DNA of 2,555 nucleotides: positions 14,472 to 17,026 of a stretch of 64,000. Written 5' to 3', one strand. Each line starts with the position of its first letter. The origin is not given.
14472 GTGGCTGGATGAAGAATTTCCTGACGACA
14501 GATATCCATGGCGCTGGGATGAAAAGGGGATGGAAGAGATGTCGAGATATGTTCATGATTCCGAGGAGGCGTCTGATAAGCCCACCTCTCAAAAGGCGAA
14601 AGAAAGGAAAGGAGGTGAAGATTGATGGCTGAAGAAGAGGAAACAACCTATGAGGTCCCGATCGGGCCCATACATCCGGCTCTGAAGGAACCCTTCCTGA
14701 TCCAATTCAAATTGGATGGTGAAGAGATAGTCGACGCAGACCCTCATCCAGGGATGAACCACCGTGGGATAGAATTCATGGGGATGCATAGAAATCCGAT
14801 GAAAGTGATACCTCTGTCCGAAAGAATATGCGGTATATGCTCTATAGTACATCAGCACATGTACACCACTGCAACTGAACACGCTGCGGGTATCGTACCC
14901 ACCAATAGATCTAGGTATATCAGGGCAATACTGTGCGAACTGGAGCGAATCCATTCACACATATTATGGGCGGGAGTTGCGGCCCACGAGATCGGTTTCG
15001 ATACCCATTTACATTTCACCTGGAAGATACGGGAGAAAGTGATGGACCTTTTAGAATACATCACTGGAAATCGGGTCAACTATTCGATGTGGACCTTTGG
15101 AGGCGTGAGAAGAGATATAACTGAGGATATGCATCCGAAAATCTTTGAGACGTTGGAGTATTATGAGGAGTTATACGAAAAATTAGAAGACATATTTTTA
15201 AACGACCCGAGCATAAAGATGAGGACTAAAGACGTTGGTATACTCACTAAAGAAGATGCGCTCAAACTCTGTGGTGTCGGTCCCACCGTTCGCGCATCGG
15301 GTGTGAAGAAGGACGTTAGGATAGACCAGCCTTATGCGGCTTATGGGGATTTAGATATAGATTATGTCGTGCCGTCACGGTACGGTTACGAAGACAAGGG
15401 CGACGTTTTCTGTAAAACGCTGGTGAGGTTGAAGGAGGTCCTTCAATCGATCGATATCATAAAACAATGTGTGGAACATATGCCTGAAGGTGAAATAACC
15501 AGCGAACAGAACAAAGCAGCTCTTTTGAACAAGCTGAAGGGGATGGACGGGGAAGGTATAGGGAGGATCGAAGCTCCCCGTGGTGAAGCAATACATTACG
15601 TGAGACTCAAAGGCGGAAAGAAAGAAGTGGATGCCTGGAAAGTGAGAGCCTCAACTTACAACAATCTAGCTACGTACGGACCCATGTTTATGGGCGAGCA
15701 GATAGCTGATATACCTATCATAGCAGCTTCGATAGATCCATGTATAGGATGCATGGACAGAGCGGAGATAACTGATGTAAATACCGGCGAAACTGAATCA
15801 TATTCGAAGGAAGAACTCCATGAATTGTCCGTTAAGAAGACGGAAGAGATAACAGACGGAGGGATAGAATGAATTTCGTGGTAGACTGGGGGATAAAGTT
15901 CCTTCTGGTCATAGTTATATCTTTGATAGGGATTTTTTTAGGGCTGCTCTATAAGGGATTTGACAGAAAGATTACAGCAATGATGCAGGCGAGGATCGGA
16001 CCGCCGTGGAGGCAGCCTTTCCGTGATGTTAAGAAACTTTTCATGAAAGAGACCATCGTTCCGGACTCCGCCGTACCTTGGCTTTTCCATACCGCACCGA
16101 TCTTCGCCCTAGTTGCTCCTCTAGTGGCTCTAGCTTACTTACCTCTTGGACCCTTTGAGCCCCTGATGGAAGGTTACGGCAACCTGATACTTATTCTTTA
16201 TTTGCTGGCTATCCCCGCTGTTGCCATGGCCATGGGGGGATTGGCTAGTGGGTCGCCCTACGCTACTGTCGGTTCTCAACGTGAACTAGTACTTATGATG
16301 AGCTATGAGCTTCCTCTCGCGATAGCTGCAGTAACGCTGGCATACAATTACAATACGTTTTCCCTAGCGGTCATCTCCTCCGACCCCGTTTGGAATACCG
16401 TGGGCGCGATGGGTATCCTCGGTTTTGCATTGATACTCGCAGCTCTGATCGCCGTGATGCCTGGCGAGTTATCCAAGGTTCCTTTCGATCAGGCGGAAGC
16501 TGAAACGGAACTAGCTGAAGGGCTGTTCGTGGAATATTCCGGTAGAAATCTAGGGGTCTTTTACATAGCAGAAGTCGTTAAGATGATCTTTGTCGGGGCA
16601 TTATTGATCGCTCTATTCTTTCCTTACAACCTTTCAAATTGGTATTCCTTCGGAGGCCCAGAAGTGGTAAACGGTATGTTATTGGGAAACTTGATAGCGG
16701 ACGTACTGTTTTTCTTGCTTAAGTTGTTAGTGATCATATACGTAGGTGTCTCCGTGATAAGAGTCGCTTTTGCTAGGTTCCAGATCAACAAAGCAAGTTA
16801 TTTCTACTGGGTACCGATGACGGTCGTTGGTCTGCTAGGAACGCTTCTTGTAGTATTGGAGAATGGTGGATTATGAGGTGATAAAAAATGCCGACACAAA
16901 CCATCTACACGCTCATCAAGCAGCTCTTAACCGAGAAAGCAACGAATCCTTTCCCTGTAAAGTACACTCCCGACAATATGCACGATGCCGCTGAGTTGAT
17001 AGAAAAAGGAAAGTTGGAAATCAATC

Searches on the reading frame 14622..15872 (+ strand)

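Call 6: search_protein_families(library=pfam, proteins=[window:14622-15872:+], max_evalue=0.01)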
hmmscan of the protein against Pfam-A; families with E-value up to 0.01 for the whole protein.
window:14622-15872:+ (416 aa): 2 families
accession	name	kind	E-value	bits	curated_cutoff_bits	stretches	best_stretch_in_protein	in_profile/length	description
PF00346.24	Complex1_49kDa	-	7.5e-67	225.7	24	1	124-380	2-271/271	Respiratory-chain NADH dehydrogenase, 49 Kd subunit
PF00374.24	NiFeSe_Hases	-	1.1e-14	54.7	25.8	1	48-116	1-69/508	Nickel-dependent hydrogenase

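Call 7: search_protein_families(library=ncbifam, proteins=[window:14622-15872:+], max_evalue=0.01)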
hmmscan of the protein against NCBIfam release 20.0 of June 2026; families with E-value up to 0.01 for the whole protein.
window:14622-15872:+ (416 aa): 15 families
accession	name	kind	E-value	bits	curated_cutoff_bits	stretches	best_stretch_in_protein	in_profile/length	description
NF004739.1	PRK06075.1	equivalog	7.1e-89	298.3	360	1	10-380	1-384/384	NADH-quinone oxidoreductase subunit D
NF040602.1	F420_dehyd_FpoD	exception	1.7e-79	267.5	600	1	12-380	10-372/372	F420H2 dehydrogenase subunit FpoD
TIGR01962.1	NuoD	equivalog_domain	8.5e-75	252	459.35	2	11-302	4-289/386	NADH dehydrogenase (quinone) subunit D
NF008974.0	PRK12322.1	equivalog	5.3e-66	223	522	1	11-379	8-365/366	NADH-quinone oxidoreductase subunit D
NF009808.0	PRK13292.1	equivalog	9.4e-63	212.3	1156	1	4-380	402-791/791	NADH-quinone oxidoreductase subunit B/C/D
NF008728.0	PRK11742.1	equivalog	7.4e-61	206.2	840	1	11-299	216-498/598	NADH-quinone oxidoreductase subunit C/D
NF005649.0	PRK07415.1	equivalog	1.2e-57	195.7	583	1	12-380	13-394/394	NAD(P)H-quinone oxidoreductase subunit H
TIGR03295.1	frhA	equivalog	7.3e-18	64.7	392.5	2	47-191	40-191/412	coenzyme F420 hydrogenase subunit alpha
NF033181.1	NiFeSe_hydrog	equivalog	4.8e-16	58.7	600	1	27-115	18-105/507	nickel-dependent hydrogenase large subunit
NF045518.1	H2_NiFeSe_large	exception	6e-16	58.3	780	2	27-115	18-105/485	NiFeSe hydrogenase large subunit HysA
NF007778.0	PRK10467.1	equivalog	5e-09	35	969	1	43-115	34-106/567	hydrogenase 2 large subunit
NF040828.1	sulfhyd_ShyA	equivalog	1.6e-08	33.8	700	2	303-333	323-354/415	NAD(P)-dependent hydrogenase/sulfhydrogenase 2 subunit alpha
NF041785.2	VhuA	equivalog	3.1e-08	32.6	800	1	268-347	329-401/418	F420-non-reducing hydrogenase Vhu subunit A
NF007550.0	PRK10170.1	equivalog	7.6e-08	31.2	1101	1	35-115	41-121/597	Ni/Fe-hydrogenase large subunit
NF040832.1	sulfhyd_HydA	equivalog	0.00017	20.8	880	1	64-116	56-108/426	NADPH-dependent hydrogenase/sulfhydrogenase 1 subunit alpha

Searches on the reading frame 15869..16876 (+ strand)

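Call 6: search_protein_families(library=pfam, proteins=[window:15869-16876:+], max_evalue=0.01)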
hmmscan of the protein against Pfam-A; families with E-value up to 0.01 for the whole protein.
window:15869-16876:+ (335 aa): 1 family
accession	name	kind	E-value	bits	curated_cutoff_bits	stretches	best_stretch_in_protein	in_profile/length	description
PF00146.26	NADHdh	-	1.2e-65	222.2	27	1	14-328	4-297/298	NADH dehydrogenase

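Call 7: search_protein_families(library=ncbifam, proteins=[window:15869-16876:+], max_evalue=0.01)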
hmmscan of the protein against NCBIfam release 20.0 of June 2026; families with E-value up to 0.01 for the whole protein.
window:15869-16876:+ (335 aa): 7 families
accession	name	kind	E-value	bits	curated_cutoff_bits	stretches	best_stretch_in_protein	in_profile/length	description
NF004741.0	PRK06076.1-2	equivalog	7.7e-44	150.2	305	1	9-327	20-328/337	NADH-quinone oxidoreductase subunit NuoH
NF040610.1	F420_dehyd_FpoH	exception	6.8e-35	121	475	1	15-322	18-326/339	F420H2 dehydrogenase subunit FpoH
NF004740.0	PRK06076.1-1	equivalog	1.6e-32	113.3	399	1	9-331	13-322/325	NADH-quinone oxidoreductase subunit NuoH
NF004743.0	PRK06076.1-4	equivalog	1.5e-30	106.4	494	1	9-323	18-333/433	NADH-quinone oxidoreductase subunit NuoH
NF004745.0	PRK06076.1-6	equivalog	9.8e-28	97.3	450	1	11-314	19-315/341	NADH-quinone oxidoreductase subunit NuoH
NF004742.0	PRK06076.1-3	equivalog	2e-26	93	531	1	7-325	23-344/356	NADH-quinone oxidoreductase subunit NuoH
NF004744.0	PRK06076.1-5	equivalog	1.2e-24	87.1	542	1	10-321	33-352/372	NADH-quinone oxidoreductase subunit NuoH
